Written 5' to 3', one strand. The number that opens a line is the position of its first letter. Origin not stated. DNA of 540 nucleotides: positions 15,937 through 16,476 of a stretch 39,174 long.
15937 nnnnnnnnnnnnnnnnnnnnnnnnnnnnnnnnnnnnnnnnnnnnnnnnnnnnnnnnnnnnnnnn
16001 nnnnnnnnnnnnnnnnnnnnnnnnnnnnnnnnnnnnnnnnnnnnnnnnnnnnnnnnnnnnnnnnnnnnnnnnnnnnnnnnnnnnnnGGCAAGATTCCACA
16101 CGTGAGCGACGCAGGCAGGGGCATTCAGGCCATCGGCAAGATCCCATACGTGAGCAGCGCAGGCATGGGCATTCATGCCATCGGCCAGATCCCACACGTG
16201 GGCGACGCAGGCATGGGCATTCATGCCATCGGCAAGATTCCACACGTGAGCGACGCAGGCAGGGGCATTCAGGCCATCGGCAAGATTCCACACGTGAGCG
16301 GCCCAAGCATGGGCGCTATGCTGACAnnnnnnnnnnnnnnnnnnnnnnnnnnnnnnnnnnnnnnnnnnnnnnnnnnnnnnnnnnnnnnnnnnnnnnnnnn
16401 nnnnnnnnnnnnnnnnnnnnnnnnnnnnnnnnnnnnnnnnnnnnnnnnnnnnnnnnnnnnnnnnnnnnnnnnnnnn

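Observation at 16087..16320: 48-bp in-frame tandem repeats (16-aa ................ units) inside the Dam-like methyltransferase, in an A-B-B'-A-A' pattern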

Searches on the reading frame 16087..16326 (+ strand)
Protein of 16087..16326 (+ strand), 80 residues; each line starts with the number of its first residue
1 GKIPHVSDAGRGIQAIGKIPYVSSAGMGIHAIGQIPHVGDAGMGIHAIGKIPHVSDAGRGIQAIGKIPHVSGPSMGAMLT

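Call 66: search_protein_representatives(protein=window:16087-16326:+)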
Query: 80 residues. Proteins with E-value up to 0.001 (for the whole library): 51; up to 1e-10: 10; up to 1e-30: 0. The best 51 are listed.
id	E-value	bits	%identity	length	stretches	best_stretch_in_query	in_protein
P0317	5.1e-25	103.1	52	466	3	1-64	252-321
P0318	1.5e-21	92.1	51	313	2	20-72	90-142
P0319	2.0e-21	91.7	59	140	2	27-71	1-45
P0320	4.8e-21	90.5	54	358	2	5-70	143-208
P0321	2.1e-16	75.7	62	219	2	2-61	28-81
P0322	2.7e-14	69.0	71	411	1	2-60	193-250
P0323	3.0e-13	65.6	48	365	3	2-63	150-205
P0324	3.2e-13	65.6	57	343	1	10-62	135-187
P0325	5.1e-11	58.5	32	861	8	5-76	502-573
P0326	5.8e-11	58.4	50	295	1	10-65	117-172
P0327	1.6e-10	57.0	63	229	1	19-61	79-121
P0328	1.8e-09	53.6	65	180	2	21-61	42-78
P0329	3.8e-09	52.6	56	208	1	27-74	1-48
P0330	4.4e-09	52.4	52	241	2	2-63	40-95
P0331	1.2e-08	51.0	38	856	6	12-72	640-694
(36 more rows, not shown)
